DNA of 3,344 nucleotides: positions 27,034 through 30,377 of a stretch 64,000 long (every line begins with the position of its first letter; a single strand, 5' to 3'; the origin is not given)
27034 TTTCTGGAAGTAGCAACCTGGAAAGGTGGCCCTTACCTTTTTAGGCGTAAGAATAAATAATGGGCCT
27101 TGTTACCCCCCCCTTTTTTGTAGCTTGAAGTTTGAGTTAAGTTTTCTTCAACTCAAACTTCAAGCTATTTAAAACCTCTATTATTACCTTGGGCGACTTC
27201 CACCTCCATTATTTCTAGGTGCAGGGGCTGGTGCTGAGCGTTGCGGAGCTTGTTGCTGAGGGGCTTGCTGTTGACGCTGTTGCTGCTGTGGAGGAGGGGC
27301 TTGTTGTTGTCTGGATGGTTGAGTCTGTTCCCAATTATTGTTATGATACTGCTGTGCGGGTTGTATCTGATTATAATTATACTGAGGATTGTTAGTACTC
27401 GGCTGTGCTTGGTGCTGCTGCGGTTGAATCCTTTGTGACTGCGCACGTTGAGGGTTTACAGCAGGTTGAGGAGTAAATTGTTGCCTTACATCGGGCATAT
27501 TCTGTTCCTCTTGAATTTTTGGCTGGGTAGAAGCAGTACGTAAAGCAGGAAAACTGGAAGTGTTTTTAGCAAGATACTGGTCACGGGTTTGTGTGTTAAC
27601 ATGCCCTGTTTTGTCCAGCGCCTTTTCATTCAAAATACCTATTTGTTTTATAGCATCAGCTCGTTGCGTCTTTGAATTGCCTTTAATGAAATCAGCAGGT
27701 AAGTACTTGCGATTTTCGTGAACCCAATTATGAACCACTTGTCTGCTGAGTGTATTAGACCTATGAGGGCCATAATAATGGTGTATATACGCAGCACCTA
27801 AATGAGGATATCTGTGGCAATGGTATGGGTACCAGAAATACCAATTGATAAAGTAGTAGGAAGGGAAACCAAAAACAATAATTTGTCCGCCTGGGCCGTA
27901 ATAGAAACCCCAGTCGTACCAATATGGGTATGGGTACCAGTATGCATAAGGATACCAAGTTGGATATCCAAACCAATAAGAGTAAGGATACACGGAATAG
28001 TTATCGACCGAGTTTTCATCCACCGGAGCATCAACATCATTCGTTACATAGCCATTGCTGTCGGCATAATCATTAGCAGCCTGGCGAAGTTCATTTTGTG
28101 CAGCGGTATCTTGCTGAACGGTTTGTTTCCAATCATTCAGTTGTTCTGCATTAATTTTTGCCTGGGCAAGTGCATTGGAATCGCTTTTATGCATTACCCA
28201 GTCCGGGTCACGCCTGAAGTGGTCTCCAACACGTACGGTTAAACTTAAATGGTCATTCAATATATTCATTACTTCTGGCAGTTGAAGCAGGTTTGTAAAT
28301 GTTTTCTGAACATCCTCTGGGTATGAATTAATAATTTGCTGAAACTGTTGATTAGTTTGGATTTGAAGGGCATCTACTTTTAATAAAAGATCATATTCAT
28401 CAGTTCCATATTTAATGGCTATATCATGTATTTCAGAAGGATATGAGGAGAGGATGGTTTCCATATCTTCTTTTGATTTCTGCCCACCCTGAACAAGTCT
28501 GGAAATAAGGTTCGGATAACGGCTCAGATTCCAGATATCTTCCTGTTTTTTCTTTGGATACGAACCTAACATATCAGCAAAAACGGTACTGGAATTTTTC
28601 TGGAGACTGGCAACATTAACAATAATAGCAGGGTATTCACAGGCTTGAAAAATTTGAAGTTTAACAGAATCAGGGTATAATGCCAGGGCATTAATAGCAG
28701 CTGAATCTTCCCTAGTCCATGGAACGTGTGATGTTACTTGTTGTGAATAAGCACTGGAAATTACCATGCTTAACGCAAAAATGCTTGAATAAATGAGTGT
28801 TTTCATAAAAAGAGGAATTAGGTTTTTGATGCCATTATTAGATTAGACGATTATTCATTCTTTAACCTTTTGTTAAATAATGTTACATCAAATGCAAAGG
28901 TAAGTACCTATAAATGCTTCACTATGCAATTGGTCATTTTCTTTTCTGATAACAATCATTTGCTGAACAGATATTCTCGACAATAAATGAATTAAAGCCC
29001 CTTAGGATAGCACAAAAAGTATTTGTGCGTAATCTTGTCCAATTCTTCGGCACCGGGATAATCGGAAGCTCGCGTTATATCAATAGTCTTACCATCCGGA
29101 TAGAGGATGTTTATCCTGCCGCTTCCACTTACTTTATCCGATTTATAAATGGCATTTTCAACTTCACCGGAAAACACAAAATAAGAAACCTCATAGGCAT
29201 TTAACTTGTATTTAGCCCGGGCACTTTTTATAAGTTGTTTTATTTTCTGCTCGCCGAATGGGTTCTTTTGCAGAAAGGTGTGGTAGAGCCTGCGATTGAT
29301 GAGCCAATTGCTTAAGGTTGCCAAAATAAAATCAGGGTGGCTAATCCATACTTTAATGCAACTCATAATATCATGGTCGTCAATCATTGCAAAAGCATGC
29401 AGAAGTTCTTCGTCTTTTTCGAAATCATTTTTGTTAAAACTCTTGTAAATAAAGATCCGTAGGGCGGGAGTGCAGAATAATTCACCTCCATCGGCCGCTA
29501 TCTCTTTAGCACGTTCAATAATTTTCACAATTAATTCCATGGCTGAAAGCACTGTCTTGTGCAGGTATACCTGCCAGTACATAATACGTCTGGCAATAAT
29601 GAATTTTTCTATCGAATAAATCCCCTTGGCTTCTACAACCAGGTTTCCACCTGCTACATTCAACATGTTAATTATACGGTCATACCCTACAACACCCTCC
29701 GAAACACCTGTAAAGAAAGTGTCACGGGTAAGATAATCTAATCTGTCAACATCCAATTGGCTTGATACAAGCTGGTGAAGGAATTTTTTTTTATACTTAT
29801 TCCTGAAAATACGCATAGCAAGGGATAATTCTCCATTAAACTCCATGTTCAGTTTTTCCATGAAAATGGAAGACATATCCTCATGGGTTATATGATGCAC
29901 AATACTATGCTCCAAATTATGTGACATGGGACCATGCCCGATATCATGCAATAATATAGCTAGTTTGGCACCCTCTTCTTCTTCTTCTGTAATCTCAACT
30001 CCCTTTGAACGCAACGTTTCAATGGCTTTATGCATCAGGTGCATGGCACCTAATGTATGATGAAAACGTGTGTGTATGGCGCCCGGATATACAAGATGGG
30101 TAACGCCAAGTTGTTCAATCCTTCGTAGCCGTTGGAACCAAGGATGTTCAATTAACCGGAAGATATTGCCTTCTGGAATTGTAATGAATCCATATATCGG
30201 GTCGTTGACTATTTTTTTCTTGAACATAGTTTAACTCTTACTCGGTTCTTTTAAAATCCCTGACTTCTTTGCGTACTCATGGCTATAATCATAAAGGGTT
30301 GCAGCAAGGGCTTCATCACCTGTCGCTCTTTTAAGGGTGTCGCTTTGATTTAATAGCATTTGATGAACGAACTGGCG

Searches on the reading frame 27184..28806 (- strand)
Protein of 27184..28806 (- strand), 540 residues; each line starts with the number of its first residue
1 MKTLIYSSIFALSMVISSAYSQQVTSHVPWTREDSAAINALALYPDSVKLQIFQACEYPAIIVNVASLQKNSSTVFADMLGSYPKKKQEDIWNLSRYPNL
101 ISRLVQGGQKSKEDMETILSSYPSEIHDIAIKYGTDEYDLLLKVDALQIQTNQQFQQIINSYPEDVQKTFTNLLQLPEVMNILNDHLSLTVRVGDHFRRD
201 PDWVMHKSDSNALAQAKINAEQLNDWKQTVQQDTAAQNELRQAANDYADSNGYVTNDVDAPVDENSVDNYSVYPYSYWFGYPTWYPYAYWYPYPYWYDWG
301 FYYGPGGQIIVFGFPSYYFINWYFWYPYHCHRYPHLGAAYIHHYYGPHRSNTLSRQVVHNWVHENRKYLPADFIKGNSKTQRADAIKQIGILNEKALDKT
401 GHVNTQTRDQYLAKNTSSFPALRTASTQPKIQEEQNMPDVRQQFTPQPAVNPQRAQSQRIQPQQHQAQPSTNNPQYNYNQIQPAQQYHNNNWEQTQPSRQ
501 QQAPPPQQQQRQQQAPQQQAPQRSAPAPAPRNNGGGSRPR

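Call 45: search_protein_families(library=pfam, proteins=[window:27184-28806:-], max_evalue=0.001)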
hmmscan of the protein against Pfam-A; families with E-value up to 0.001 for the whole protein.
window:27184-28806:- (540 aa): 1 family
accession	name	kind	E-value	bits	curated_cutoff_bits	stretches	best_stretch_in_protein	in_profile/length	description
PF11737.13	DUF3300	-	2.8e-05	24.2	25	0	38-103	9-76/227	Protein of unknown function (DUF3300)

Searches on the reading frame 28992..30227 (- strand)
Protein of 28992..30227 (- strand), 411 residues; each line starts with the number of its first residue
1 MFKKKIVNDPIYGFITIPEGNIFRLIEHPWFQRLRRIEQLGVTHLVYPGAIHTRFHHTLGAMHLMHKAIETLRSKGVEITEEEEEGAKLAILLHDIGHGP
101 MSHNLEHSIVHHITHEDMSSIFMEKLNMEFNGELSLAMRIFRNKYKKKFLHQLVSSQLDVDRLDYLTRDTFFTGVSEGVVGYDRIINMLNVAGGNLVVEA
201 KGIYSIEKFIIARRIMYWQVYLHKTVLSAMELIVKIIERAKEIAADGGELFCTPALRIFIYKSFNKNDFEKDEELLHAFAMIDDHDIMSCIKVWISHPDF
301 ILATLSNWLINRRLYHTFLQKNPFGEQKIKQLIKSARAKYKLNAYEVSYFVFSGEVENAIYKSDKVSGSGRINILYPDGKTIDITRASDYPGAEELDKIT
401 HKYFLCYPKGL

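Call 45: search_protein_families(library=pfam, proteins=[window:28992-30227:-], max_evalue=0.001)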
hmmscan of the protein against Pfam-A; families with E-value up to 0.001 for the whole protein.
window:28992-30227:- (411 aa): 2 families
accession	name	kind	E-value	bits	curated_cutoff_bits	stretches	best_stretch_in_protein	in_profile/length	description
PF19276.4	HD_assoc_2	-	9.7e-08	32.1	23.1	1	182-233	3-54/222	HD associated region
PF01966.28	HD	-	4.9e-06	27.3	22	1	54-120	1-63/116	HD domain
